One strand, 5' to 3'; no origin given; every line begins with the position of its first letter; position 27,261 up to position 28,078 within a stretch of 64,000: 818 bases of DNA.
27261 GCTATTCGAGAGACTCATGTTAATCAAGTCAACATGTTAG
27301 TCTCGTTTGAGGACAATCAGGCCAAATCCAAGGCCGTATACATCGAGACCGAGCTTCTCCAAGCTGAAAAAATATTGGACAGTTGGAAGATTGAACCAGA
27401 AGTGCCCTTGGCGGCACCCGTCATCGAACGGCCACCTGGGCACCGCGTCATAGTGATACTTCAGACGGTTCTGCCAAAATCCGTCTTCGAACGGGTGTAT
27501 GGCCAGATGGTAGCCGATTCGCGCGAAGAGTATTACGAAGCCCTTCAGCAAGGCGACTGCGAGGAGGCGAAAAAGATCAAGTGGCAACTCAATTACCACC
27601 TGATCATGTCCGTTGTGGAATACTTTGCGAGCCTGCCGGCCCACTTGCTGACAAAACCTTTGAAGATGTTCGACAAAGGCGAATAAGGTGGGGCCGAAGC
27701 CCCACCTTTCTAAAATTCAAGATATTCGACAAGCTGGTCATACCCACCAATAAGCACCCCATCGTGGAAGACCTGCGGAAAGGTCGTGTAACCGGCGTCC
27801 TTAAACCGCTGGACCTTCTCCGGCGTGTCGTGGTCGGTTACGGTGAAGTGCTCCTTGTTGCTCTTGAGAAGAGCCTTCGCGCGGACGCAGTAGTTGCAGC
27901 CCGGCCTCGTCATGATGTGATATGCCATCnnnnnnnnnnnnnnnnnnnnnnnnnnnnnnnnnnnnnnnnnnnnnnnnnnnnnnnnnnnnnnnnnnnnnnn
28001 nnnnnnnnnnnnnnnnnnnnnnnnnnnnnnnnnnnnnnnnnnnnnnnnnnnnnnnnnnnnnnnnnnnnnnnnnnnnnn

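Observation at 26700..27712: AT-rich plus-strand moron: PadR regulator + 197-aa unknown protein with a direct-repeat operator and its own terminator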

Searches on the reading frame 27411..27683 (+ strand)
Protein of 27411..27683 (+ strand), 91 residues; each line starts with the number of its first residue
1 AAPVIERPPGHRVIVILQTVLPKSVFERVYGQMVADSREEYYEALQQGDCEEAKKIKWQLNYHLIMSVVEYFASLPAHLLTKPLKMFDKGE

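Call 33: search_protein_representatives(alignment_id=A4)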
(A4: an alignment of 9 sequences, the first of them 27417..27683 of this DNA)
Query: 9 sequences, 89 profile positions. Proteins with E-value up to 0.001 (for the whole library): 252; up to 1e-10: 17; up to 1e-30: 10. The best 150 are listed.
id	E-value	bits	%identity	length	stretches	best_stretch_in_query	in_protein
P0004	1.1e-46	172.8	-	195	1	2-89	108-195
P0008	1.2e-44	166.3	-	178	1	2-89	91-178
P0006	4.4e-44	164.5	-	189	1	2-89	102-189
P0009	2.6e-42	158.8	-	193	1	2-89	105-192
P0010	3.1e-40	152.2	-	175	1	2-89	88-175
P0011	2.0e-39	149.6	-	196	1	2-89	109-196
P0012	2.6e-37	142.8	-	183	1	2-89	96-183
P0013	4.7e-37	142.0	-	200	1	2-89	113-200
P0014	3.8e-35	135.9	-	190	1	2-89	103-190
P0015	3.4e-34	132.8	-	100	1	2-89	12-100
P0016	4.1e-30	119.8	-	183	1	2-89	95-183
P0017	2.9e-17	78.6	-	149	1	3-89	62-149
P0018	9.0e-15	70.6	-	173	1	2-77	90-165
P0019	3.0e-12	62.5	-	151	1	2-85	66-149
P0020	1.6e-11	60.1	-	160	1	3-85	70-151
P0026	2.4e-10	56.4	-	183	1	3-72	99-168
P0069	9.2e-07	44.9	-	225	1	5-72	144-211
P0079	1.7e-06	44.1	-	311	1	3-69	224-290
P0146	5.1e-05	39.3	-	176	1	2-55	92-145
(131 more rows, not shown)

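Call 42: find_encoding_contigs(protein=P0079, flank=5000, max_places=2)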
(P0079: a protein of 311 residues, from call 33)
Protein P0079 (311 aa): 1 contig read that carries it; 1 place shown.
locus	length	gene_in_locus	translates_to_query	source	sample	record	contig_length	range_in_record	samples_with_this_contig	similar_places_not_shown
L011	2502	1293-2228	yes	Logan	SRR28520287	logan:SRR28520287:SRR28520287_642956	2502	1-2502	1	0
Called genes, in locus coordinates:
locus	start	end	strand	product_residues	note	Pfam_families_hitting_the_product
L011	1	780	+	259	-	?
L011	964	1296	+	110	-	PF03551:PadR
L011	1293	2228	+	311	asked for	PF14490:HHH_RecD2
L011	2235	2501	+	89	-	?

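Call 43: find_encoding_contigs(protein=P0146, flank=5000, max_places=2)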
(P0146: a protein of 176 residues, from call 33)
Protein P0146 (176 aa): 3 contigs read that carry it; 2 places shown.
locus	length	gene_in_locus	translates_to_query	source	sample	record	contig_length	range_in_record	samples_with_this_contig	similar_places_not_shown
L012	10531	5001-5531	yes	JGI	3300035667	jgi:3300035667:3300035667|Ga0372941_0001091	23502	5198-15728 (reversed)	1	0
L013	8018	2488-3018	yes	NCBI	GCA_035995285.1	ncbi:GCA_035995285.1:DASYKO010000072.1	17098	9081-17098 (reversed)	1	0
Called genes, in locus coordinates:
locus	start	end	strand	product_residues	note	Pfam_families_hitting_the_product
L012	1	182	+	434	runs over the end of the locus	PF01595:CNNM, PF00571:CBS, PF03471:CorC_HlyC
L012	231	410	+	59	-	-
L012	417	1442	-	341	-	PF02655:ATP-grasp_3, PF02786:CPSase_L_D2 (weak), PF07478:Dala_Dala_lig_C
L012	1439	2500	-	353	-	PF15887:Peptidase_Mx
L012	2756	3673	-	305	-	PF00106:adh_short, PF08659:KR, PF13561:adh_short_C2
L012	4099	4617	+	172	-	PF13527:Acetyltransf_9, PF00583:Acetyltransf_1, PF13508:Acetyltransf_7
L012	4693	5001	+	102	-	PF03551:PadR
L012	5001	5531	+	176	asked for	PF07750:GcrA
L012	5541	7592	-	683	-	-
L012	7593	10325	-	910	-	PF07584:BatA, PF13709:DUF4159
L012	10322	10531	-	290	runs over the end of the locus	PF01882:DUF58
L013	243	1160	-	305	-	PF00106:adh_short, PF08659:KR, PF13561:adh_short_C2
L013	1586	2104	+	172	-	PF13527:Acetyltransf_9, PF00583:Acetyltransf_1, PF13508:Acetyltransf_7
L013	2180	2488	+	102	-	PF03551:PadR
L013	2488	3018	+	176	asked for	PF07750:GcrA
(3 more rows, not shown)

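Call 53: search_protein_families(library=pfam, proteins=[window:27411-27683:+], max_evalue=10)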
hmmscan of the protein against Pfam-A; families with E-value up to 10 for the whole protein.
seq(91 aa): 0 families

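Call 58: find_encoding_contigs(protein=P0026, flank=4000, max_places=2)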
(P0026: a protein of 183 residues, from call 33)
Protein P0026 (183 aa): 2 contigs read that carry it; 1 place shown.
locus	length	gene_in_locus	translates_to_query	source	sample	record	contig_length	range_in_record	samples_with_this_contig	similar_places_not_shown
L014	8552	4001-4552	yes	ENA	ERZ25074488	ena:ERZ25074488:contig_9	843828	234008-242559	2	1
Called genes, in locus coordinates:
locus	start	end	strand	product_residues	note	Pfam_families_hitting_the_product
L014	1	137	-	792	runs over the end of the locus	PF03176:MMPL, PF00873:ACR_tran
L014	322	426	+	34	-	-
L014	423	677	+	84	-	-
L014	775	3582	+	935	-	PF00521:DNA_topoisoIV, PF03989:DNA_gyraseA_C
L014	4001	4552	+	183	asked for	-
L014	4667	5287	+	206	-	PF01810:LysE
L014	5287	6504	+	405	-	PF05977:MFS_3, PF07690:MFS_1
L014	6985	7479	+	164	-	PF01467:CTP_transf_like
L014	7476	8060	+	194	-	PF00160:Pro_isomerase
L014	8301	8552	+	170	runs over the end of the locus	PF00160:Pro_isomerase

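Call 59: find_encoding_contigs(protein=P0069, flank=4000, max_places=2)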
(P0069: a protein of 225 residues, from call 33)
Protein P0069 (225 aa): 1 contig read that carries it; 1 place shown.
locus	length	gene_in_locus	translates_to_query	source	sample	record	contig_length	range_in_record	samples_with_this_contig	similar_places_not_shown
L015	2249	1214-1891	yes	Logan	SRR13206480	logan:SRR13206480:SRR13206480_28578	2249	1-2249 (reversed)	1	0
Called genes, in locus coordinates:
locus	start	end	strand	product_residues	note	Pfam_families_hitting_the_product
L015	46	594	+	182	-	PF01906:YbjQ_1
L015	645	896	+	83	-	-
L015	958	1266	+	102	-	PF03551:PadR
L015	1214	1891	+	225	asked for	-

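Call 63: find_related_loci(query=A4, collection=viral_contigs, flank=4000)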
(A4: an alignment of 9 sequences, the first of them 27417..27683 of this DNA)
Query A4 (89 aa) in viral_contigs; peptide patterns used: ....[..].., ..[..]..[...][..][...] (x = any residue, [..] = any of these).
150 stretches matched a pattern, but none encodes a relative of the query by tblastn (E <= 1e-3).

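Call 64: find_related_loci(query=A4, collection=genome_contigs, flank=4000)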
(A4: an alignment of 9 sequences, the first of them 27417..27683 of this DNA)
Query A4 (89 aa) in genome_contigs; peptide patterns used: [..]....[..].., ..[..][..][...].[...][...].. (x = any residue, [..] = any of these).
70 stretches matched a pattern; 1 encode a relative of the query (tblastn E <= 1e-3); 1 distinct loci.
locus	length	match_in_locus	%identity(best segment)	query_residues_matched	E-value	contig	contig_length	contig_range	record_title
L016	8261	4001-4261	68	3-89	4e-37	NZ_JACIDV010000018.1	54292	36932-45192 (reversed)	Rhizobium skierniewicense strain DSM 26438 Ga0373241_18, whole genome shotgun sequence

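Call 65: predict_structure(alignment_id=A7)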
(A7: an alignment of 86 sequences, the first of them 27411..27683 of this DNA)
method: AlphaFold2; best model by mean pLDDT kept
length: 91 residues; sequences in the alignment: 86
mean_pLDDT: 86.2   pTM: 0.66
mean pLDDT of the five models: 86.2, 86.2, 85.3, 83.4, 82.5
residues with pLDDT >= 90: 53; 70-90: 23; 50-70: 14; < 50: 1
segments of 3 or more residues with pLDDT < 50: none
pLDDT, mean of each block of 10 residues (from residue 1): 85 92 91 95 95 95 91 75 60 47
secondary structure, 60 per line:
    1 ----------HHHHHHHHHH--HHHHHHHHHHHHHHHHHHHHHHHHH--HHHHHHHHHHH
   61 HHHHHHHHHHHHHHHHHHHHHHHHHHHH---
elements in order: H11-20 H23-47 H50-88

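Call 92: search_protein_families(library=ncbifam, alignment_id=A7, max_evalue=10)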
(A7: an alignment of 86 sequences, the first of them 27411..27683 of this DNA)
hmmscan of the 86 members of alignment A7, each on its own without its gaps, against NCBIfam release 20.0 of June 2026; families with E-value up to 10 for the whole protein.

A. member 1, window:27411-27683:+ (91 aa): 0 families

B. families by the number of members that match (of 86 scanned): 21 families
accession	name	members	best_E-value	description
NF038404.1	perm_prefix_2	2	0.0054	permease prefix domain 2-containing transporter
NF038050.1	NrtS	2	0.03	nitrate/nitrite transporter NrtS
NF040918.1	LPFR_fam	2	0.12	LPFR motif small protein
NF007381.0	PRK09897.1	1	0.025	FAD-NAD(P)-binding protein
NF040539.1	AST_met_ArsM_2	1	0.03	putative arsinothricin biosynthesis methyltransferase ArsM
TIGR04189.1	surface_SprA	1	0.046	T9SS outer membrane translocon Sov/SprA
NF003126.0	PRK04046.1-1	1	0.046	translation initiation factor IF-6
NF002354.0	PRK01318.2-1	1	0.052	membrane protein insertase YidC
NF009303.0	PRK12660.1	1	0.06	putative monovalent cation/H+ antiporter subunit C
NF004598.0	PRK05932.1-5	1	0.066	RNA polymerase factor sigma-54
NF047626.1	SulfactDhSafD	1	0.097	sulfoacetaldehyde dehydrogenase SafD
NF045535.1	Sel_Asgard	1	0.12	putative selenocysteine system protein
TIGR00674.1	dapA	1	0.13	4-hydroxy-tetrahydrodipicolinate synthase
NF045811.1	PentlnSynPtlA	1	0.13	pentalenene synthase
NF047365.1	TscA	1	0.14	type II toxin-antitoxin system antitoxin TscA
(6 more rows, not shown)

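Call 93: search_protein_families(library=pfam, alignment_id=A7, max_evalue=10)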
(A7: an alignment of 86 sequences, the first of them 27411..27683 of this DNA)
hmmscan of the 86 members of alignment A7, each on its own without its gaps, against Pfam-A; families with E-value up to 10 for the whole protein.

A. member 1, window:27411-27683:+ (91 aa): 0 families

B. families by the number of members that match (of 86 scanned): 24 families
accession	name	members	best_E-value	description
PF01594.21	AI-2E_transport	1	0.0069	AI-2E family transporter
PF24983.1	DUF7774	1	0.024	Domain of unknown function (DUF7774)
PF15871.10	JMY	1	0.028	Junction-mediating and -regulatory protein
PF02739.22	5_3_exonuc_N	1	0.036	5'-3' exonuclease, N-terminal resolvase-like domain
PF14684.11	Tricorn_C1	1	0.038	Tricorn protease C1 domain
PF19818.4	DUF6301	1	0.041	Family of unknown function (DUF6301)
PF01194.22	RNA_pol_N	1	0.042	RNA polymerases N / 8 kDa subunit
PF12731.12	Mating_N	1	0.083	Mating-type protein beta 1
PF20163.3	DUF6536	1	0.1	Family of unknown function (DUF6536)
PF01895.24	PhoU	1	0.1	PhoU domain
PF15940.10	YjcB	1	0.1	Family of unknown function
PF22281.1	DUF6959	1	0.11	Family of unknown function (DUF6959)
PF08628.17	Nexin_C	1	0.13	Sorting nexin C terminal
PF02607.22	B12-binding_2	1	0.13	B12 binding domain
PF01691.21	Adeno_E1B_19K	1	0.13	Adenovirus E1B 19K protein / small t-antigen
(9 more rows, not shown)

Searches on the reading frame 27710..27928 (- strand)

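Call 4: search_protein_families(library=pfam, proteins=[window:27710-27928:-], max_evalue=1)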
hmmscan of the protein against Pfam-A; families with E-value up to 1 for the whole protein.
window:27710-27928:- (72 aa): 6 families
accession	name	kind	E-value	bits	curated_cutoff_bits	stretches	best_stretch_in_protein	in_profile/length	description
PF00462.30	Glutaredoxin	-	8.5e-12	45.5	22.9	1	5-60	3-60/60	Glutaredoxin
PF05768.20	Glrx-like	-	0.0034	18.1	26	1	5-43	4-43/77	Glutaredoxin-like domain (DUF836)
PF13417.12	GST_N_3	-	0.0079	17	22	1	8-71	4-68/75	Glutathione S-transferase, N-terminal domain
PF13409.12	GST_N_2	-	0.021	15.9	25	1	11-71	2-68/70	Glutathione S-transferase, N-terminal domain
PF06514.17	PsbU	-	0.11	12.9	24.5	1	16-42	60-88/93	Photosystem II 12 kDa extrinsic protein (PsbU)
PF13192.12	Thioredoxin_3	-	0.22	12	24.8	1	3-58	3-58/76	Thioredoxin domain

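Call 5: search_protein_families(library=phrogs, proteins=[window:27710-27928:-], max_evalue=1)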
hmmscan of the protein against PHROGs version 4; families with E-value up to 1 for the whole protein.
window:27710-27928:- (72 aa): 2 families
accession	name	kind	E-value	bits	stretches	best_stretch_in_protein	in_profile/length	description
phrog_22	-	DNA, RNA and nucleotide metabolism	7.7e-16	59.6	1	5-71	75-145/162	thioredoxin domain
phrog_86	-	DNA, RNA and nucleotide metabolism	0.00012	21.9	1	3-57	418-473/504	ribonucleoside diphosphate reductase small subunit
